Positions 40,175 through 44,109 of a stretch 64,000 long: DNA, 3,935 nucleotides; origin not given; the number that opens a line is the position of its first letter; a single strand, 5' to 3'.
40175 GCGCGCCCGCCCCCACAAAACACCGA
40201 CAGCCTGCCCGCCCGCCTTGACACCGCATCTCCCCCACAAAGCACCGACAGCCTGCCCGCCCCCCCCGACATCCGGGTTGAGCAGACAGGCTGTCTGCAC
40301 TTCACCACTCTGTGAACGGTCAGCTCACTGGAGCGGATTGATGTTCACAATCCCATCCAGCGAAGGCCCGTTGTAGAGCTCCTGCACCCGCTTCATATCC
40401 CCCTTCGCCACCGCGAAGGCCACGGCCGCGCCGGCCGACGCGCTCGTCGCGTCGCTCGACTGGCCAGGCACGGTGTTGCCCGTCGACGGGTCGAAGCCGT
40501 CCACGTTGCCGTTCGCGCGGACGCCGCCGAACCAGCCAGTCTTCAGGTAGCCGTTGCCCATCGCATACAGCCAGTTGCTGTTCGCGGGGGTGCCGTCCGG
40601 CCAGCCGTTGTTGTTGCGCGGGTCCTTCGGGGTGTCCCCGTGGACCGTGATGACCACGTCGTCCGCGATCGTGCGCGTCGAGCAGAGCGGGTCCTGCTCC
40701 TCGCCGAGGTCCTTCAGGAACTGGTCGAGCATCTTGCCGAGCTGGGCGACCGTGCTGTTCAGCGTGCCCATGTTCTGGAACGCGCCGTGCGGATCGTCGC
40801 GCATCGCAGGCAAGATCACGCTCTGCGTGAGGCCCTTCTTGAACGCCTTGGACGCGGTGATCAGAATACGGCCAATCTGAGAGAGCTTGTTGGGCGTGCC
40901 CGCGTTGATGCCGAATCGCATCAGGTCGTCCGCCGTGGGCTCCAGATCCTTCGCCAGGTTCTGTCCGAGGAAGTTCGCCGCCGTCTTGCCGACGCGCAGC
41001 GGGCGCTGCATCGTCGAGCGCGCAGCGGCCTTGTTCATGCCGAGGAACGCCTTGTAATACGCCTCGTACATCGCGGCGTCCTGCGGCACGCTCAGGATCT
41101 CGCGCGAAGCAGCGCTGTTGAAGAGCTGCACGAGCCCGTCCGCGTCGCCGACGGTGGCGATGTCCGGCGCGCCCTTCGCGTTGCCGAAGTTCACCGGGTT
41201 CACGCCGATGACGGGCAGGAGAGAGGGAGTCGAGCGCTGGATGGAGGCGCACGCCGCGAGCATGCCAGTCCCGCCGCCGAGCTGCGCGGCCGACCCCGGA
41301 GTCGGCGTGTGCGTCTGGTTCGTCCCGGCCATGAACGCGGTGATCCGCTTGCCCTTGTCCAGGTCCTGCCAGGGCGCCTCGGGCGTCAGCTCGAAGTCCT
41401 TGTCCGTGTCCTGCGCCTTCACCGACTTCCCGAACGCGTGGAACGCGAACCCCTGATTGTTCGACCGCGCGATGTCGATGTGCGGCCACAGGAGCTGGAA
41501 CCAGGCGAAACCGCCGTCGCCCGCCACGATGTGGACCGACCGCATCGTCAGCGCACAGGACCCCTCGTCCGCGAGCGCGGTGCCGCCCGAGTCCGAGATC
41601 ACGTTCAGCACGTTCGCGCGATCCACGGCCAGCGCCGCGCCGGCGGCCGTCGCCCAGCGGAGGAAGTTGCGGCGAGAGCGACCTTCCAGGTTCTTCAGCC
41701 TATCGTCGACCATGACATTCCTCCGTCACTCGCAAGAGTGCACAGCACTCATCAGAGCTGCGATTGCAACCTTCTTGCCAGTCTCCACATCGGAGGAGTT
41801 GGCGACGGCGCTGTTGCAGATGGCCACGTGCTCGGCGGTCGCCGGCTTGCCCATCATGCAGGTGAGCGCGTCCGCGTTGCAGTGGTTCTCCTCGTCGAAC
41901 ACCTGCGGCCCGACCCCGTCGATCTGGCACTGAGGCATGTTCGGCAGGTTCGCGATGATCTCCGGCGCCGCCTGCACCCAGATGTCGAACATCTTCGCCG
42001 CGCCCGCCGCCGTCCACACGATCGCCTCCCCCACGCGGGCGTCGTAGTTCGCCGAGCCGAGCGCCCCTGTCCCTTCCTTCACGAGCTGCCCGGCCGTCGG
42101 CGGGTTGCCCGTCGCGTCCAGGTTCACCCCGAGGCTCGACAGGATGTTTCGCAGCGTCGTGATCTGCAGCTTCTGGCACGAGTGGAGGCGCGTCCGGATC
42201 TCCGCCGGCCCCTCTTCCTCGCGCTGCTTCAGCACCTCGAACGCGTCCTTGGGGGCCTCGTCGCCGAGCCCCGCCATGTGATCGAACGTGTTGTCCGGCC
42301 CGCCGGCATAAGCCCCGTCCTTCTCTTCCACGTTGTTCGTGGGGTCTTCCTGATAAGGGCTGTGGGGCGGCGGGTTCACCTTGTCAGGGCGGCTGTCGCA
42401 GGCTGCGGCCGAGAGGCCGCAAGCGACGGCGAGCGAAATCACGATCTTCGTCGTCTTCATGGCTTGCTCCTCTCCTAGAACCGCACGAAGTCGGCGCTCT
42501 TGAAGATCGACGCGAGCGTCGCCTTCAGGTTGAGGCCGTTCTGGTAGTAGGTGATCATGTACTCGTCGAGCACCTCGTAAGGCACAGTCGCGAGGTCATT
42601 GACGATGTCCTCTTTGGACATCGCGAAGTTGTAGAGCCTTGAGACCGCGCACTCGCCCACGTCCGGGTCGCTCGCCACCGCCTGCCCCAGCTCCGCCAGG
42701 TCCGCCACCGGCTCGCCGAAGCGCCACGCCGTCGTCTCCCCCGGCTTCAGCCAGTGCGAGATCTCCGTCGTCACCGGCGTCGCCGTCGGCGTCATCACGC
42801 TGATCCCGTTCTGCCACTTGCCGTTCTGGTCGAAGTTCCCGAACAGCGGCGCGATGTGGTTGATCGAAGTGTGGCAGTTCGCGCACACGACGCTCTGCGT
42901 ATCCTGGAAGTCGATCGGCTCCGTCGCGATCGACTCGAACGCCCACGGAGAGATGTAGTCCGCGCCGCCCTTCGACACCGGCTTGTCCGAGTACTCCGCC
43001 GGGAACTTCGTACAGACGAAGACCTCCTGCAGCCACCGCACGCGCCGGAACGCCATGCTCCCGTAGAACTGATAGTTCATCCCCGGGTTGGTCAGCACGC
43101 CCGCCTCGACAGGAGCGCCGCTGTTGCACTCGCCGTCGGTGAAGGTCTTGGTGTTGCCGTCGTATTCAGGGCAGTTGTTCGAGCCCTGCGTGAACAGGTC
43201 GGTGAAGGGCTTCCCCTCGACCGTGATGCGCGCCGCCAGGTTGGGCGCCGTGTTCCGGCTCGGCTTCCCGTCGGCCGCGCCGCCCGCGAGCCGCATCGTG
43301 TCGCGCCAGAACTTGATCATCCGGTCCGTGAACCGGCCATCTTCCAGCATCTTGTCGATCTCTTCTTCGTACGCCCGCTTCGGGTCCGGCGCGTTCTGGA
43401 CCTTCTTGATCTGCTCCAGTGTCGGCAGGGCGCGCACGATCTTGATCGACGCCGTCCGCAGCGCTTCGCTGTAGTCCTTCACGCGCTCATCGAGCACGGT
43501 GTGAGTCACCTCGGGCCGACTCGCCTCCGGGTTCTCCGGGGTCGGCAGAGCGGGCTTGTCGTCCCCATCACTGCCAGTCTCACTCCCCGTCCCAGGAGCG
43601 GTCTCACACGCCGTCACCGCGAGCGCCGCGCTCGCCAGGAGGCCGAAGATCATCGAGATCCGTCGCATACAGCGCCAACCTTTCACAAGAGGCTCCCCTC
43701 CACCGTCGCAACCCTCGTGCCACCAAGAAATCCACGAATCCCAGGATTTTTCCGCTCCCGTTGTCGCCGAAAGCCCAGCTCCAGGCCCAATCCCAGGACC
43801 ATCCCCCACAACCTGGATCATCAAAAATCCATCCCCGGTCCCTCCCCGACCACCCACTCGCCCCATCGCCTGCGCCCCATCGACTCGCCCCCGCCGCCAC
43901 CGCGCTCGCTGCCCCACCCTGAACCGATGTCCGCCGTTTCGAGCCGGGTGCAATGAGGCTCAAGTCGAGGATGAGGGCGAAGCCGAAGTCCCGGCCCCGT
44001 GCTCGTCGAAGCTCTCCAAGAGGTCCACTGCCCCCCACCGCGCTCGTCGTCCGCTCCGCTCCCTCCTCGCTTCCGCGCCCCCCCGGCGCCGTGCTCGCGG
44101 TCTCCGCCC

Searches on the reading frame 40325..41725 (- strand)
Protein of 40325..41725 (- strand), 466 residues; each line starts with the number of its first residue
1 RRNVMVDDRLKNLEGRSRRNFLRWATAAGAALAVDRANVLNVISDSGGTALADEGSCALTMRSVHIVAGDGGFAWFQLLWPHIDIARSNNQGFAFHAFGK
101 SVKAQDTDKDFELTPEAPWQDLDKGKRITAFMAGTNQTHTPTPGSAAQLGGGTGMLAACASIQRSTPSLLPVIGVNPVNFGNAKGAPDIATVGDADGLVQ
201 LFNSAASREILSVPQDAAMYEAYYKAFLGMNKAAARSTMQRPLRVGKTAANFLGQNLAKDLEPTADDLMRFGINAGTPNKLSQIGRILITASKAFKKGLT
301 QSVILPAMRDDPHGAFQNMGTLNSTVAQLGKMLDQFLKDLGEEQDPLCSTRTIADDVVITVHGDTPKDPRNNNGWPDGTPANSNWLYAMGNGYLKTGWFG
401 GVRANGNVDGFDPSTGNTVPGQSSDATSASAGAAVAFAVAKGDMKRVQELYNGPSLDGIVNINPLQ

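Call 17: search_protein_families(library=pfam, proteins=[window:40325-41725:-], max_evalue=0.001)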
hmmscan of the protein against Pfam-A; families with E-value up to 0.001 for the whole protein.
window:40325-41725:- (466 aa): 1 family
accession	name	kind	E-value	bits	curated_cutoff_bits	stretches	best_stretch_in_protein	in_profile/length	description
PF10518.14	TAT_signal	-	0.00067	19.9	22.7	1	17-34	3-20/21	TAT (twin-arginine translocation) pathway signal sequence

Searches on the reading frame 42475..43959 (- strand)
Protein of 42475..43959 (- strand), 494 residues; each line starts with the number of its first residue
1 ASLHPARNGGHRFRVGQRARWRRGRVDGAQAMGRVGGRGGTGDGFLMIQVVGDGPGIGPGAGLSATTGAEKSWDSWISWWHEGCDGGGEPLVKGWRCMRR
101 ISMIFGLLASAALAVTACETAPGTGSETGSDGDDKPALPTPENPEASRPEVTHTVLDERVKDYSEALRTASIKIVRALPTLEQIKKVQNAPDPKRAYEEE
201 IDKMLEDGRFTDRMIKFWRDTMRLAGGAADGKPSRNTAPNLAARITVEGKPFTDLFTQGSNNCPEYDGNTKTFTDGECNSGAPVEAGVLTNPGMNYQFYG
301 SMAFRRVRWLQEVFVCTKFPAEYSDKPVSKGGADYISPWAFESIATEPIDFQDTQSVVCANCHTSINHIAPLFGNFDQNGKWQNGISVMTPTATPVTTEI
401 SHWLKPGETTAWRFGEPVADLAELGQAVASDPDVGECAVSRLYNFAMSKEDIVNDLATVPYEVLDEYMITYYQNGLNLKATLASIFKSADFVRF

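Call 17: search_protein_families(library=pfam, proteins=[window:42475-43959:-], max_evalue=0.001)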
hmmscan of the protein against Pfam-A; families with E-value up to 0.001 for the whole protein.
window:42475-43959:- (494 aa): 2 families
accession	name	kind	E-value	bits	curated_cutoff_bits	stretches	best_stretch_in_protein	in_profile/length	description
PF07583.16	PSCyt2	-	1.1e-06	29.1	29.8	1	162-228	22-87/209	Protein of unknown function (DUF1549)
PF07627.16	PSCyt3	-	2.4e-05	25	27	1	301-384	20-96/98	Protein of unknown function (DUF1588)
